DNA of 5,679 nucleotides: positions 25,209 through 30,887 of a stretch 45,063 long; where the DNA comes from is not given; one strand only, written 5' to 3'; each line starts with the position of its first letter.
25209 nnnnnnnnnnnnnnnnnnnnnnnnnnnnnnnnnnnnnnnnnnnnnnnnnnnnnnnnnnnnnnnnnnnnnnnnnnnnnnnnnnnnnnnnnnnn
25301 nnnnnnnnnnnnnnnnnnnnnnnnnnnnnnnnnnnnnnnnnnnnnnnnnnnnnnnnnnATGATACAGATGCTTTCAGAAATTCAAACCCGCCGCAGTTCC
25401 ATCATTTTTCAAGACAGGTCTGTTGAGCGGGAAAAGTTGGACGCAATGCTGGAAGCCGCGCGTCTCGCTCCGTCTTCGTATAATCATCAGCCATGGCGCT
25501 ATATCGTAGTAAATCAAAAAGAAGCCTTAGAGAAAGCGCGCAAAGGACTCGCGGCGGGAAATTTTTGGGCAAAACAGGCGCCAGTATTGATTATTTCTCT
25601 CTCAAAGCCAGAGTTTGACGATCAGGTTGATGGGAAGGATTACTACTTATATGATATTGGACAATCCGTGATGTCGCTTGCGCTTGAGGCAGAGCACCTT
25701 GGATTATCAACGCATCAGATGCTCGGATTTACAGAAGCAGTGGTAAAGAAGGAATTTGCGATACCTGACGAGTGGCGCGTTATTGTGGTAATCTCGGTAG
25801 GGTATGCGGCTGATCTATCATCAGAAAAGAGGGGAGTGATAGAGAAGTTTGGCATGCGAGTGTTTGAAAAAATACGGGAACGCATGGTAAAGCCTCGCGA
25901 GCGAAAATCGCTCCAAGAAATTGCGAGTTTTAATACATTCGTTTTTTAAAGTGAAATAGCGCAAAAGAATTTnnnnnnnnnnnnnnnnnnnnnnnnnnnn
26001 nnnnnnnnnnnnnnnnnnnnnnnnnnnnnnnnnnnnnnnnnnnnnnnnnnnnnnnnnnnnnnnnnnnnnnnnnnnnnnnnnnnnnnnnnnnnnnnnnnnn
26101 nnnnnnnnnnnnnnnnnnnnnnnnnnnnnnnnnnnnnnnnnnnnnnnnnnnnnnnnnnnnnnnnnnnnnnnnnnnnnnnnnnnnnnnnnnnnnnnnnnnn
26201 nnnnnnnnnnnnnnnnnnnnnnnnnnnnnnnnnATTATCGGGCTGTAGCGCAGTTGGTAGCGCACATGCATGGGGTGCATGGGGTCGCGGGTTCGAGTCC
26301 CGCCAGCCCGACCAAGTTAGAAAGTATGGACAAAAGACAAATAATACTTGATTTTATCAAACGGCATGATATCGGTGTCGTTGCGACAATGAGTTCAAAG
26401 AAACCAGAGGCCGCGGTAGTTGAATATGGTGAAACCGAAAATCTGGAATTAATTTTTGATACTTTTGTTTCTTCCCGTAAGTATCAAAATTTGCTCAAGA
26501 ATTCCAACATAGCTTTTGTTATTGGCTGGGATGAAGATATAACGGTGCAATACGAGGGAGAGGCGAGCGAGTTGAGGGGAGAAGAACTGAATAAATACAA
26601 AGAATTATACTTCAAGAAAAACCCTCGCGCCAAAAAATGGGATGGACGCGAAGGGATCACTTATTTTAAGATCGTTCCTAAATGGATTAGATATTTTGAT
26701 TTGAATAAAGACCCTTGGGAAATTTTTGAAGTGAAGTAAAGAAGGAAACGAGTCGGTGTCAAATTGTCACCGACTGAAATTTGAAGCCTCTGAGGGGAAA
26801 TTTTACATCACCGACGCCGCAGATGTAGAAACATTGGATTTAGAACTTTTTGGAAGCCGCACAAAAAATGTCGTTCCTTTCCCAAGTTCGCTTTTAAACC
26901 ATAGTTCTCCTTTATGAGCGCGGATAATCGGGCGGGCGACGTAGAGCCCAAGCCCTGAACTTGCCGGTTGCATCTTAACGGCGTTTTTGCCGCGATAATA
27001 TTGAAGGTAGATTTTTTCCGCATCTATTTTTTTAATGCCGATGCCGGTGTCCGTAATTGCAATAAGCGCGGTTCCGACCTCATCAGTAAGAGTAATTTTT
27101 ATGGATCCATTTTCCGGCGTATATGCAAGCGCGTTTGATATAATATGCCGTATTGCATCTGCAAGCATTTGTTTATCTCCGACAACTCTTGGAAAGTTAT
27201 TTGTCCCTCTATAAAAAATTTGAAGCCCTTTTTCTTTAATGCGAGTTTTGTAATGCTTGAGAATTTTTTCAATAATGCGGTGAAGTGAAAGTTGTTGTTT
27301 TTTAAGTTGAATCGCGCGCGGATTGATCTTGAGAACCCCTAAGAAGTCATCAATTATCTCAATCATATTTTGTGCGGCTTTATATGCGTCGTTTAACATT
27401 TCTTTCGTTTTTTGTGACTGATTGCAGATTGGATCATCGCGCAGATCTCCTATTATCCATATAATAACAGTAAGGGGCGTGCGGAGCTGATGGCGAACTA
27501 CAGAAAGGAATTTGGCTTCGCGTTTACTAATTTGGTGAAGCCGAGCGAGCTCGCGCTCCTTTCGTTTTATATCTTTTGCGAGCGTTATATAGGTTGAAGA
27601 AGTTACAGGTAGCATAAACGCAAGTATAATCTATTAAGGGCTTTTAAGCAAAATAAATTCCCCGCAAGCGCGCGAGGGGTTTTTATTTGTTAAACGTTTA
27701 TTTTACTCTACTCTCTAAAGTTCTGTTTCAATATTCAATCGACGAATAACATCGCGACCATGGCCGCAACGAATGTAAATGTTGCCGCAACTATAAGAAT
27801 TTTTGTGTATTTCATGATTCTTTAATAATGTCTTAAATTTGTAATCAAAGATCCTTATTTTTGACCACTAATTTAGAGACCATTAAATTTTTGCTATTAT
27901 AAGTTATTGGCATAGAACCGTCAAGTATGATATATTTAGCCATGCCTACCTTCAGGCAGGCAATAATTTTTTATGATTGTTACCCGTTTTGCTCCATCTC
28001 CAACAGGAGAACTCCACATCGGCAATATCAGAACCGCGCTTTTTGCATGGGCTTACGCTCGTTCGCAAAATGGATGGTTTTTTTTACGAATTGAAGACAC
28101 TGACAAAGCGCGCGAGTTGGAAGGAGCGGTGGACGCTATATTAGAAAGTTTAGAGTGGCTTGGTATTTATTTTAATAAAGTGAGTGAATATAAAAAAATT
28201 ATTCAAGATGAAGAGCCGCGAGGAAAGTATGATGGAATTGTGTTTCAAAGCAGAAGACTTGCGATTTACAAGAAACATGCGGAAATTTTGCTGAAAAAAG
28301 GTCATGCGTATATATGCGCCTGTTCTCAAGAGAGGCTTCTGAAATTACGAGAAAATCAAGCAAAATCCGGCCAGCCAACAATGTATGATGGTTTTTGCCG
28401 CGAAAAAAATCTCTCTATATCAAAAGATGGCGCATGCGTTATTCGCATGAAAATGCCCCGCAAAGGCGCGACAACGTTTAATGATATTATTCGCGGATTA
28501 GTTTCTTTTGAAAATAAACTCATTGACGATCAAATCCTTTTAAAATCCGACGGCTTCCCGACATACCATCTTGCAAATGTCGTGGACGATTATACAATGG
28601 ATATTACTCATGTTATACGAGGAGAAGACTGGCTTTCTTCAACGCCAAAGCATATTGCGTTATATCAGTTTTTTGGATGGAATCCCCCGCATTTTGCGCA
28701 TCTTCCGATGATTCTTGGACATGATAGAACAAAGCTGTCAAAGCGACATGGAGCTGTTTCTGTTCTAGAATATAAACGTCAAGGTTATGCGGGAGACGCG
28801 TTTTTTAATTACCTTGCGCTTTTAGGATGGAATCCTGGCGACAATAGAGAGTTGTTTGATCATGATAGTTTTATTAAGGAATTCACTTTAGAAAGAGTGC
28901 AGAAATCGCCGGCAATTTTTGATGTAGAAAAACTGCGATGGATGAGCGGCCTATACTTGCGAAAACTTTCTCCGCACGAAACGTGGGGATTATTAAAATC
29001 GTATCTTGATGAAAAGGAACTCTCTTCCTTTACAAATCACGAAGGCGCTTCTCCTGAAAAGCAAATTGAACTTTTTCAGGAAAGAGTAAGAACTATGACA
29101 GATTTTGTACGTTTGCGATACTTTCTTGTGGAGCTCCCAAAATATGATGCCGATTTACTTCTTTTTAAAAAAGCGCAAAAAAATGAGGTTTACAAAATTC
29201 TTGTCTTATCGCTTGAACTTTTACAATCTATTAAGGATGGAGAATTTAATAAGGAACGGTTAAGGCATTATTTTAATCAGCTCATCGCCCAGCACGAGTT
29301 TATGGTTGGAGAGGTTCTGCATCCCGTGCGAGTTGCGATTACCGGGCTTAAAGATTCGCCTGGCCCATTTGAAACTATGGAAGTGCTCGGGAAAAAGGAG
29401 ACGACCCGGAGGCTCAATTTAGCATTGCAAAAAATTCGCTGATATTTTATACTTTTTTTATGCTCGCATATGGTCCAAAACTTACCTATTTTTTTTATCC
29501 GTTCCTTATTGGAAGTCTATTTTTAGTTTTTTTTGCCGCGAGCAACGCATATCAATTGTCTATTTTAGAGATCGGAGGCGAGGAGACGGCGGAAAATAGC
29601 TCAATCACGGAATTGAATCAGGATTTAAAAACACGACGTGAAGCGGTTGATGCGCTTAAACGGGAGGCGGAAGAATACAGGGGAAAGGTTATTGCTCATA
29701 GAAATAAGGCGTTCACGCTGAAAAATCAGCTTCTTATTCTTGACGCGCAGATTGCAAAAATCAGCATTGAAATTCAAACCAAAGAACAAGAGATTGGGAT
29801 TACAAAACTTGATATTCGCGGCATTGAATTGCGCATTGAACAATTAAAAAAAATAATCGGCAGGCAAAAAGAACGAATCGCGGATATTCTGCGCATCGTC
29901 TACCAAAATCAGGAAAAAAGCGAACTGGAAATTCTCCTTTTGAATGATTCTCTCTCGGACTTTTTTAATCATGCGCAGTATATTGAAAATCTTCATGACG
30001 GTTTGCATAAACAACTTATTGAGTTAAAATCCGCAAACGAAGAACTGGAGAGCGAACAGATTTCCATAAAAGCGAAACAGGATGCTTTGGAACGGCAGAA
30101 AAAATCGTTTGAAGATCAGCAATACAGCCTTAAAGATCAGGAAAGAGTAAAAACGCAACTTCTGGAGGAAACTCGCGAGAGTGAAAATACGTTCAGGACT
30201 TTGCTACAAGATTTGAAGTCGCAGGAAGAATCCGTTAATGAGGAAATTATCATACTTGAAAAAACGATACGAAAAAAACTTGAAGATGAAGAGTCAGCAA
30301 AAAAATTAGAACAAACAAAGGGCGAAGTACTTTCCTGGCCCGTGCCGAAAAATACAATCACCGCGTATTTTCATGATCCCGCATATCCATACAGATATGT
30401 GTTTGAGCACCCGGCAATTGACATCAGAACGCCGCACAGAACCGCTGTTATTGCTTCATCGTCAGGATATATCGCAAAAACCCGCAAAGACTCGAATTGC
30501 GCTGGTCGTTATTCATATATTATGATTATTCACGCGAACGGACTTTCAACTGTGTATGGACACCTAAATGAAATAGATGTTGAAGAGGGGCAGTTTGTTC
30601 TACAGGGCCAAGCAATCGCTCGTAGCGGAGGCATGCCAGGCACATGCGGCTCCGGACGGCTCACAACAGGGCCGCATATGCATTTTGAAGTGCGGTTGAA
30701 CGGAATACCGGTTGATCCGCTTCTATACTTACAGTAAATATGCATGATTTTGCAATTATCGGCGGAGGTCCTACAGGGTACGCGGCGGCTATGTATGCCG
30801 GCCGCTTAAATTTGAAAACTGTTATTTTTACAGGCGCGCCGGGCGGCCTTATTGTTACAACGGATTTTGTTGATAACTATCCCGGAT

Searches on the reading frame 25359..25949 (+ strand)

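Call 69: search_protein_families(library=pfam, proteins=[window:25359-25949:+], max_evalue=0.0001)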
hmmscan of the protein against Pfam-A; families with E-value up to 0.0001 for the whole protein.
window:25359-25949:+ (196 aa): 2 families
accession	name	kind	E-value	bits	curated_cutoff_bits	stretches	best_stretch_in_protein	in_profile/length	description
PF00881.29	Nitroreductase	-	6.4e-24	85.4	23.5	2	8-62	1-55/167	Nitroreductase family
PF14512.11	TM1586_NiRdase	-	2.3e-11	44.1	27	1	21-55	154-188/215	Putative TM nitroreductase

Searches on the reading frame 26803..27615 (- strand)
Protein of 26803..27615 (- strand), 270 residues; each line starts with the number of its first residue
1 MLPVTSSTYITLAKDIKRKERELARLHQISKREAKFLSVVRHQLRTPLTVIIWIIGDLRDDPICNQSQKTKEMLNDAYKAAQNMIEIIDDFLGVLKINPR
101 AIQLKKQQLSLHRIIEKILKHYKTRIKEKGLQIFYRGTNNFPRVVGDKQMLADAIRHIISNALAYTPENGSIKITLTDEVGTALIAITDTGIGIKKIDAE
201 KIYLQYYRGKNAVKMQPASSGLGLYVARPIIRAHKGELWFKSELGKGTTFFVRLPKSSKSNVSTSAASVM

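Call 69: search_protein_families(library=pfam, proteins=[window:26803-27615:-], max_evalue=0.0001)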
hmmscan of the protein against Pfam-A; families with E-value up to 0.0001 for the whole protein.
window:26803-27615:- (270 aa): 2 families
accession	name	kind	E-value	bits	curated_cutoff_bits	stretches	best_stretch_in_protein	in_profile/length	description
PF02518.31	HATPase_c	-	3.9e-21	76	26.4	1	146-256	1-109/111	Histidine kinase-, DNA gyrase B-, and HSP90-like ATPase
PF00512.31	HisKA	-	3.3e-10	40.3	26.9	1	34-93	3-59/66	His Kinase A (phospho-acceptor) domain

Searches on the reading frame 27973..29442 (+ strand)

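Call 10: search_protein_families(library=pfam, proteins=[window:27973-29442:+], max_evalue=0.001)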
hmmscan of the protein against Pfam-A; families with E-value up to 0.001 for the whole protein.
window:27973-29442:+ (489 aa): 2 families
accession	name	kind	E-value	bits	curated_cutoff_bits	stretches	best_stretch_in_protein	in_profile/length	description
PF00749.27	tRNA-synt_1c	-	4.1e-99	331.9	23.4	1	2-323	2-314/314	tRNA synthetases class I (E and Q), catalytic domain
PF19269.4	Anticodon_2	-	7.2e-27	95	23.6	1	356-484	11-140/141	Anticodon binding domain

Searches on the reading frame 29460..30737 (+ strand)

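Call 10: search_protein_families(library=pfam, proteins=[window:29460-30737:+], max_evalue=0.001)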
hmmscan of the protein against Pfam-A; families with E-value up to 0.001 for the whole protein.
window:29460-30737:+ (425 aa): 1 family
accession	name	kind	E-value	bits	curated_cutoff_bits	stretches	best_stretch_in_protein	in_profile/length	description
PF01551.29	Peptidase_M23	-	2e-22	79.6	28.7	1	317-420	3-96/96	Peptidase family M23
